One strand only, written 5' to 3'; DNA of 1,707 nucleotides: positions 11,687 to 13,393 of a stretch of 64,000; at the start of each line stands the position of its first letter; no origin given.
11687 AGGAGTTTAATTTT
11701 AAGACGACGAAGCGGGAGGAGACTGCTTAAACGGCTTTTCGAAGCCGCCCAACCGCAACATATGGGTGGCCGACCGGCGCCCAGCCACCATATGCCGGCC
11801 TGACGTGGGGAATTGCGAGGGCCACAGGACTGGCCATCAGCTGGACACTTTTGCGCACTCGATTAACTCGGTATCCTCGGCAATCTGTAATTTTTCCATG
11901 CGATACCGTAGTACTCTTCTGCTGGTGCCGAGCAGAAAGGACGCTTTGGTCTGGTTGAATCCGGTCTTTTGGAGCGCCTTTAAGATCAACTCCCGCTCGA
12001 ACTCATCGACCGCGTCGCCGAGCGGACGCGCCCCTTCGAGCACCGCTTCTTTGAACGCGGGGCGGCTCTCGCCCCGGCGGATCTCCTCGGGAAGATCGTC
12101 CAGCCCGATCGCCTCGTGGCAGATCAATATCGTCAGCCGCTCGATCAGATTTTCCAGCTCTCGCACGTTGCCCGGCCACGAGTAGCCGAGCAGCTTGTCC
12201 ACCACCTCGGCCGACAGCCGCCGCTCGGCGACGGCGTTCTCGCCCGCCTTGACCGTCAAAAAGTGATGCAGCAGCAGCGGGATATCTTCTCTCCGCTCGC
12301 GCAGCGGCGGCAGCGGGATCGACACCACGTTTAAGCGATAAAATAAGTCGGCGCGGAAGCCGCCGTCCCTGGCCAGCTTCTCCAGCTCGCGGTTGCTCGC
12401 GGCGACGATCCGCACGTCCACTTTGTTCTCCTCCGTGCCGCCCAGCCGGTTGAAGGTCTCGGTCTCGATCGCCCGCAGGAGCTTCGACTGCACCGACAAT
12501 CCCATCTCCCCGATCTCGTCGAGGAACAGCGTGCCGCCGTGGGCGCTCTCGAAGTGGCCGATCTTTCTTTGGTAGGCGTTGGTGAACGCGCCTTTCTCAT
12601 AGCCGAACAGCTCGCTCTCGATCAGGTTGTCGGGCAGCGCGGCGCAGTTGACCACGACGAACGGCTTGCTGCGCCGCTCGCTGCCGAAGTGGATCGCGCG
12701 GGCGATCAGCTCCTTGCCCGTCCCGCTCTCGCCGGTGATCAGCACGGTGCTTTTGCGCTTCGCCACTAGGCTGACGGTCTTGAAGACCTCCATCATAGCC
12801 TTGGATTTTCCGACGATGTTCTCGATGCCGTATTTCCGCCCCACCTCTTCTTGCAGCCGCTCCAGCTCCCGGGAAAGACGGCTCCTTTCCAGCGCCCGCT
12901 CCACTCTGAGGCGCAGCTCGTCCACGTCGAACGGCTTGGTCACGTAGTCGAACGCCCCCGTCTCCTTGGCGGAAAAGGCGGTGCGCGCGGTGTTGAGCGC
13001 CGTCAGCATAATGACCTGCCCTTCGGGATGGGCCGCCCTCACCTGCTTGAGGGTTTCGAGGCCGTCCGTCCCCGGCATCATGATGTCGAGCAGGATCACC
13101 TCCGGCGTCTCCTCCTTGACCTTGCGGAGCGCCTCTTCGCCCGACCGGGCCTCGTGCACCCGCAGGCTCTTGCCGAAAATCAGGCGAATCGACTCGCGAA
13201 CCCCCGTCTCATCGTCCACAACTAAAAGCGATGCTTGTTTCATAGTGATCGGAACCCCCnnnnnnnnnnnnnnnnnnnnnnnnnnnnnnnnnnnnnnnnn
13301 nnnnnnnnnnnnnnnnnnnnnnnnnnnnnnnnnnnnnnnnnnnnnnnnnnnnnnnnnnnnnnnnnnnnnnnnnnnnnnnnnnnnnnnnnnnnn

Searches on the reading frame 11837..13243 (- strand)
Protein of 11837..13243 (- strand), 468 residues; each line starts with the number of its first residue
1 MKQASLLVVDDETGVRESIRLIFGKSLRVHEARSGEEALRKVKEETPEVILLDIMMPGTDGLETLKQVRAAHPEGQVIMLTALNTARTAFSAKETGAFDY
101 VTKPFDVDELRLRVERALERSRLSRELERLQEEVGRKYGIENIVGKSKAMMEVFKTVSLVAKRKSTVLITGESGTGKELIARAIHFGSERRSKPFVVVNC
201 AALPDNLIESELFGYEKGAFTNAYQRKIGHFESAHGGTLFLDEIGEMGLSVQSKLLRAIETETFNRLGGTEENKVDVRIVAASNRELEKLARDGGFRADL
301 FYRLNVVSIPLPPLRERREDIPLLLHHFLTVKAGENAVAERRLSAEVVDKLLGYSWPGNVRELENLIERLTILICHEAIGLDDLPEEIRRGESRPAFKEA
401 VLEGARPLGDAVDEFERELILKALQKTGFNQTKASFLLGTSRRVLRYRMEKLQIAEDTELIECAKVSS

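Call 69: search_protein_families(library=pfam, proteins=[window:11837-13243:-], max_evalue=0.0001)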
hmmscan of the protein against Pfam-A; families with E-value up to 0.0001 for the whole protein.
window:11837-13243:- (468 aa): 8 families
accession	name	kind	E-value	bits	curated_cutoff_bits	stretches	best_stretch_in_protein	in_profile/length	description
PF00158.32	Sigma54_activat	-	5.3e-70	234.9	20.2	1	143-309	1-167/168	Sigma-54 interaction domain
PF00072.30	Response_reg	-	1e-28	100.1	30.2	1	7-114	2-110/111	Response regulator receiver domain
PF25601.1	AAA_lid_14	-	1.7e-25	89.1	27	1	315-394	1-80/87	AAA+ ATPase lid domain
PF14532.12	Sigma54_activ_2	-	7.4e-24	85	25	1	144-314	1-138/138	Sigma-54 interaction domain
PF02954.25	HTH_8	-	6.5e-13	48.6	22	1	412-452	2-42/42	Bacterial regulatory protein, Fis family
PF07728.20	AAA_5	-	1.5e-08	35.2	22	1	167-286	2-124/139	AAA domain (dynein-related subfamily)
PF00004.35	AAA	-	8.7e-06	26.6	21.2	1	167-290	1-114/131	ATPase family associated with various cellular activities (AAA)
PF01078.27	Mg_chelatase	-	8.5e-05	22.5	20.3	0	227-284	98-157/207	Magnesium chelatase, subunit ChlI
